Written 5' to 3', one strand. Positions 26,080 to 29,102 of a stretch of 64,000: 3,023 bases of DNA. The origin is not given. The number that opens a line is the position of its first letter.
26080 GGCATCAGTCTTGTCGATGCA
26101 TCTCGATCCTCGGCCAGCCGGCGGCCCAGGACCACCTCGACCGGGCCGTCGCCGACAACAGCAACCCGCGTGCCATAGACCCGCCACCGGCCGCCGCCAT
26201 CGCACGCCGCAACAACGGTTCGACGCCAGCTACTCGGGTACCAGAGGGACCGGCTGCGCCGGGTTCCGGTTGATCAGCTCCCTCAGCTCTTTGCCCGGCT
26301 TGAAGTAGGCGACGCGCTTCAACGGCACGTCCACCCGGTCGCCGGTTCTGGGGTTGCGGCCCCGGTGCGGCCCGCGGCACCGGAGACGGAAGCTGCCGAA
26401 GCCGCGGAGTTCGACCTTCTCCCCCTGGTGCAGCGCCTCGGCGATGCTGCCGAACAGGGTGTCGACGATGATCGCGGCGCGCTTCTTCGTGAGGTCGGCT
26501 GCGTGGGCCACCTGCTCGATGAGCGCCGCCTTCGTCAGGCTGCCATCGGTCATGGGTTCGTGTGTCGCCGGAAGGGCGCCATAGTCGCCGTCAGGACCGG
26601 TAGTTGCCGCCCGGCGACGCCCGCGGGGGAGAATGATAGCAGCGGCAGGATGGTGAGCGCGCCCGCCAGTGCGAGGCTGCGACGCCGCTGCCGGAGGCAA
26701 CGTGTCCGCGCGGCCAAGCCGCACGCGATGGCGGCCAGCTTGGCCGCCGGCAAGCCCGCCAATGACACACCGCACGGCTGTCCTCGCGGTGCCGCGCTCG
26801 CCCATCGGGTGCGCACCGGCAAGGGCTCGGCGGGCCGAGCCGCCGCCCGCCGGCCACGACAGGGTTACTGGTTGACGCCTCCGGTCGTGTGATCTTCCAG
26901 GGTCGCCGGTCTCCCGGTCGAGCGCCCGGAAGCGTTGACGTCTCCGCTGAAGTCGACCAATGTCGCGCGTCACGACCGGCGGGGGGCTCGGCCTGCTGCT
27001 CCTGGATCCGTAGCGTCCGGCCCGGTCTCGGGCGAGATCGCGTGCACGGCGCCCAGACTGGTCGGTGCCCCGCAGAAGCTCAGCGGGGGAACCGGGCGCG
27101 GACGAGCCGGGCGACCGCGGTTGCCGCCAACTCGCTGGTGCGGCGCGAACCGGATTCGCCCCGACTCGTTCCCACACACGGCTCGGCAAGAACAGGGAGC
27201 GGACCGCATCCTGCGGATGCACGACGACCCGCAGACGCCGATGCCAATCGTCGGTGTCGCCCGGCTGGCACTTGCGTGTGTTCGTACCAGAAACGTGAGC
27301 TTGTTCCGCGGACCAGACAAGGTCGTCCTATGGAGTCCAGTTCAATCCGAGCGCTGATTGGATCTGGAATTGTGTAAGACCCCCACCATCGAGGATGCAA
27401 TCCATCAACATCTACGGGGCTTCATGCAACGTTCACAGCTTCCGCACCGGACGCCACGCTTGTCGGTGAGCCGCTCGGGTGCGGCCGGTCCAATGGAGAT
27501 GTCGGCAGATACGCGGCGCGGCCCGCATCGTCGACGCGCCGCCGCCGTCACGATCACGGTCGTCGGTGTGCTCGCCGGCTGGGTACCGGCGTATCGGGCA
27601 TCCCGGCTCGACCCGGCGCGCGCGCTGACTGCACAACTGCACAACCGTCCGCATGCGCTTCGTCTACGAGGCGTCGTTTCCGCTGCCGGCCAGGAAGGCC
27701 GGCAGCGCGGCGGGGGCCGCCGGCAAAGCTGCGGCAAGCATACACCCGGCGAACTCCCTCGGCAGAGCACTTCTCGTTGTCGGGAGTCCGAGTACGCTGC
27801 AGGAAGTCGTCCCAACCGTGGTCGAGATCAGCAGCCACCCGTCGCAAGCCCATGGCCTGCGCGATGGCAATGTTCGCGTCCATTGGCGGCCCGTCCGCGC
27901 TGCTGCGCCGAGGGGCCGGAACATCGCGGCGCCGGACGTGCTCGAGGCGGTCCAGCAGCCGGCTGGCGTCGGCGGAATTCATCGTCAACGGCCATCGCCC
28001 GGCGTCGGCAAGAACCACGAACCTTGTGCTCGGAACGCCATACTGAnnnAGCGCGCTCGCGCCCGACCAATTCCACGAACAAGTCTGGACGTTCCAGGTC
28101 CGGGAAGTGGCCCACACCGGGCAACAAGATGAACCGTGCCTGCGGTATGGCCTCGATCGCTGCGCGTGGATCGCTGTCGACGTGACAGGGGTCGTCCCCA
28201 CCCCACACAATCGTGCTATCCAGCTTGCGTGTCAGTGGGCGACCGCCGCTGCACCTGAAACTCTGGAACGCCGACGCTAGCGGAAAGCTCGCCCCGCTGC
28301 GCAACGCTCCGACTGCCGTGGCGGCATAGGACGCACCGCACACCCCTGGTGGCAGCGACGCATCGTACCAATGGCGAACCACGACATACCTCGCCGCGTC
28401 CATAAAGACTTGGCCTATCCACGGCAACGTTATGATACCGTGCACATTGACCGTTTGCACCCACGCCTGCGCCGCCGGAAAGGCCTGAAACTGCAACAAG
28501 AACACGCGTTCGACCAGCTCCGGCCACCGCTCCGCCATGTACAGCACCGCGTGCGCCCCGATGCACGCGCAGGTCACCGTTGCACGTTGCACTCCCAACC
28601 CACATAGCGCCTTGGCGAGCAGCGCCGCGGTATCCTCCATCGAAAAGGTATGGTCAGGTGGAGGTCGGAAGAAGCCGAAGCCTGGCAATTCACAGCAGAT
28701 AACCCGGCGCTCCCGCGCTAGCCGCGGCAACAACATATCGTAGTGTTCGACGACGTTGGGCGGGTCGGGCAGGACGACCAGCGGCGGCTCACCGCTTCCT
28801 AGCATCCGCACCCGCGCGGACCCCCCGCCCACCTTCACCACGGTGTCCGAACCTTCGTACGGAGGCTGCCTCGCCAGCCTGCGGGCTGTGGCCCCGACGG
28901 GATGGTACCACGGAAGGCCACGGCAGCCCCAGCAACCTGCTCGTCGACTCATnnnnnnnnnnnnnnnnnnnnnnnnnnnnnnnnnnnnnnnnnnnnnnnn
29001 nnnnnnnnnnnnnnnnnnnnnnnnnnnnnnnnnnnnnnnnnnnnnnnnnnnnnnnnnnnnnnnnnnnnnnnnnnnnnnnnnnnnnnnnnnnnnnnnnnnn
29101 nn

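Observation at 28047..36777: AT-richer five-gene lipid-tailoring cluster split by IS/RIT DNA: flavin halogenase-like, NTF2-like, CFA synthase, desaturase, hydrolase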

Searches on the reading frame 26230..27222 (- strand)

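Call 24: search_protein_families(library=pfam, proteins=[window:26230-27222:-], max_evalue=0.01)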
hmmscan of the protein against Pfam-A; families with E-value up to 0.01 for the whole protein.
window:26230-27222:- (330 aa): 2 families
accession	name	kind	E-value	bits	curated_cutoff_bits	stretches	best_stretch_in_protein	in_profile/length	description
PF00216.26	Bac_DNA_binding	-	2.3e-26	92.3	22.4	1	229-318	1-90/90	Bacterial DNA-binding protein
PF18291.6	HU-HIG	-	5.2e-07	30.2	26.2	1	224-319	27-120/125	HU domain fused to wHTH, Ig, or Glycine-rich motif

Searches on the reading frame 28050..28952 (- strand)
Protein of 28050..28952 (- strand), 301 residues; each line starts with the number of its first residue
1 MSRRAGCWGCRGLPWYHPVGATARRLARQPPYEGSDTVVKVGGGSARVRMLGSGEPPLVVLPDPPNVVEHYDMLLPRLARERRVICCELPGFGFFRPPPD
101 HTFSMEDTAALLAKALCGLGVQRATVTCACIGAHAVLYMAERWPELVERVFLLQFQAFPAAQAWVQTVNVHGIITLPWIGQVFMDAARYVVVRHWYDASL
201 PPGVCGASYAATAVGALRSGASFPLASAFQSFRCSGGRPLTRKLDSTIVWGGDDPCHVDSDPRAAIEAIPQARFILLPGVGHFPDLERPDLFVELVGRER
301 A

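Call 3: search_protein_families(library=pfam, proteins=[window:28050-28952:-], max_evalue=0.01)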
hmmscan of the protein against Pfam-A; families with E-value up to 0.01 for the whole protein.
window:28050-28952:- (301 aa): 2 families
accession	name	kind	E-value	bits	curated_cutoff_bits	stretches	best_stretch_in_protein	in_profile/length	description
PF00561.26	Abhydrolase_1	-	2e-12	47.7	25.8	1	72-155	18-102/245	alpha/beta hydrolase fold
PF12697.13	Abhydrolase_6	-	6.5e-12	47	26.3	1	74-294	19-216/217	Alpha/beta hydrolase family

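Call 4: search_protein_families(library=ncbifam, proteins=[window:28050-28952:-], max_evalue=0.01)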
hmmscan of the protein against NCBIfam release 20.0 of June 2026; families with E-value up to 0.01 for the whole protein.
window:28050-28952:- (301 aa): 9 families
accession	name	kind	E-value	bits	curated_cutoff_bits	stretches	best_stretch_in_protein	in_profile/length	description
NF051488.1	bifunc_PcaDC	exception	3.4e-14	52.8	390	1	55-296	12-246/375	bifunctional 3-oxoadipate enol-lactonase/4-carboxymuconolactone decarboxylase PcaDC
TIGR03056.1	bchO_mg_che_rel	equivalog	8.5e-10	38.1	172.55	1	31-178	3-153/278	alpha/beta fold hydrolase BchO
TIGR02427.1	protocat_pcaD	equivalog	4.1e-09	36.2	255.85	1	67-167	25-125/251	3-oxoadipate enol-lactonase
NF011457.0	PRK14875.1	equivalog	3.5e-08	32.8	307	1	34-153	110-229/372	acetoin dehydrogenase dihydrolipoyllysine-residue acetyltransferase subunit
NF045632.1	hydroxlase_HsaD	equivalog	1.1e-07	31.1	400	1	73-153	55-135/290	4,5:9,10-diseco-3-hydroxy-5,9,17-trioxoandrosta-1(10),2-diene-4-oate hydrolase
NF052614.1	AB_fold_OlsI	equivalog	0.00019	21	385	0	246-296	200-251/272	ornithine lipid biosynthesis O-acyltransferase OlsI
NF050089.1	i_nPHAscl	equivalog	0.00049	19.3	300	1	68-154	31-116/288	intracellular short-chain-length polyhydroxyalkanoate depolymerase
NF002938.0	PRK03592.1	equivalog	0.0031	16.9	241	1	37-157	13-131/298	haloalkane dehalogenase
NF051487.1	bifunc_PcaCD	exception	0.0052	15.9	430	0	71-296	188-407/413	bifunctional 4-carboxymuconolactone decarboxylase/3-oxoadipate enol-lactonase PcaCD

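Call 50: search_solved_structures(query=window:28050-28952:-, max_evalue=0.01, show_alignments=2)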
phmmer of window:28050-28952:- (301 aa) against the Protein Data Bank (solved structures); distinct sequences matched with E-value up to 0.01: 50.
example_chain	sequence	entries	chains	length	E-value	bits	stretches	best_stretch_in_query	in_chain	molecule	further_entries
21dl_A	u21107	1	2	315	1.4e-10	44.2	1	31-140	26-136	RPA1511_5221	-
27ct_A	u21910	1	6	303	1.6e-08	37.4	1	37-139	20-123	RPA1511_2297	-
8hgu_A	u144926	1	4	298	9.9e-08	34.8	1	45-171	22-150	Alpha/beta hydrolase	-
7clz_A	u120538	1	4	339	3.6e-07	33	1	16-154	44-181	Putative hydrolase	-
7dq9_A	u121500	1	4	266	3.7e-07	32.9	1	71-154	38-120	Predicted hydrolases or acyltransferases (Alpha/beta hydrolase superfamily)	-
6kxr_A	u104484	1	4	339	3.8e-07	32.9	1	16-154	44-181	Putative hydrolase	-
6kxh_A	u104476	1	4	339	3.9e-07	32.9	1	16-154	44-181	Putative hydrolase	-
4psu_A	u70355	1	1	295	4.5e-07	32.7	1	31-133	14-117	Alpha/beta hydrolase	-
1iun_A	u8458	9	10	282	8.3e-07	31.8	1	47-295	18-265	meta-Cleavage product hydrolase | 2-hydroxy-6-oxo-7-methylocta-2,4-dienoate hydrolase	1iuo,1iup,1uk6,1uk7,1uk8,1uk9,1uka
2d0d_A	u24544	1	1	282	1.3e-06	31.1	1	47-295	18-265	2-hydroxy-6-oxo-7-methylocta-2,4-dienoate hydrolase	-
3om8_A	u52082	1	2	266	5.6e-06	29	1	42-292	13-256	Probable hydrolase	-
5mxp_A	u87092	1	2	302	3.3e-05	26.5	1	51-155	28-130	Alpha/beta hydrolase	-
4g5x_A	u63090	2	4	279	0.0001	24.9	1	51-146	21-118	Alpha/beta hydrolase fold protein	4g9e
6i8w_A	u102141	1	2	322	0.00013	24.6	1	78-154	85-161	Alpha/beta fold hydrolase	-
4g8c_A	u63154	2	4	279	0.00013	24.6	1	51-146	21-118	Alpha/beta hydrolase fold protein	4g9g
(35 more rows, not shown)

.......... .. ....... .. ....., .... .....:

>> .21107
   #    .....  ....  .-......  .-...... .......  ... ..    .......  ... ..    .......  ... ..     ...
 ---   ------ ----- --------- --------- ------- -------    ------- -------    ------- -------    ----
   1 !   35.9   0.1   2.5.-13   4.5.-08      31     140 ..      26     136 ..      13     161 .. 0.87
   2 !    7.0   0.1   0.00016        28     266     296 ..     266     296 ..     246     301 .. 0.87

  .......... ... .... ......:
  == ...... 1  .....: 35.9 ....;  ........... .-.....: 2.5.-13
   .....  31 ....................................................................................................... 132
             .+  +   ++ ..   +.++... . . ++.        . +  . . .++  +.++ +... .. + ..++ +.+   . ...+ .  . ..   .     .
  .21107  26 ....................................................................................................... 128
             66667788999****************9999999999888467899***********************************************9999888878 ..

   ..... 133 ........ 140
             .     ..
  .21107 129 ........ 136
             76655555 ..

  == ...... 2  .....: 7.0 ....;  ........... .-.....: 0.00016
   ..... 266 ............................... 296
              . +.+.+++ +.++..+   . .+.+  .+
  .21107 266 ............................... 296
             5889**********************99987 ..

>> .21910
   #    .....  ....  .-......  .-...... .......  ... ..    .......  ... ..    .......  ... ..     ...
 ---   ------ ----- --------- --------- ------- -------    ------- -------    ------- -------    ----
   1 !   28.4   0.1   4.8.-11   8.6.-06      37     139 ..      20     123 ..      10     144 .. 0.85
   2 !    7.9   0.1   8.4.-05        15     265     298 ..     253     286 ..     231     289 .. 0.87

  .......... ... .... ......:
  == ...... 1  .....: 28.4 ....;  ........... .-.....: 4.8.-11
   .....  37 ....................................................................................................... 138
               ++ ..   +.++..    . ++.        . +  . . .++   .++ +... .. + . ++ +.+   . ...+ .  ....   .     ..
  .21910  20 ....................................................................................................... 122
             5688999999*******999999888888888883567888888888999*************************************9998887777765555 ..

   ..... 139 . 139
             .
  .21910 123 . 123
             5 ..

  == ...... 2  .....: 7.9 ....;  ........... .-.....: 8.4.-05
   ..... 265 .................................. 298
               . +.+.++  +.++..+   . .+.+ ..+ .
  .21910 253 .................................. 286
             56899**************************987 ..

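Call 70: search_protein_families(library=padloc, proteins=[window:28050-28952:-], max_evalue=0.01)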
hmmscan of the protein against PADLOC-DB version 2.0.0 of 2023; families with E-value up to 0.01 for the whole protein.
window:28050-28952:- (301 aa): 0 families
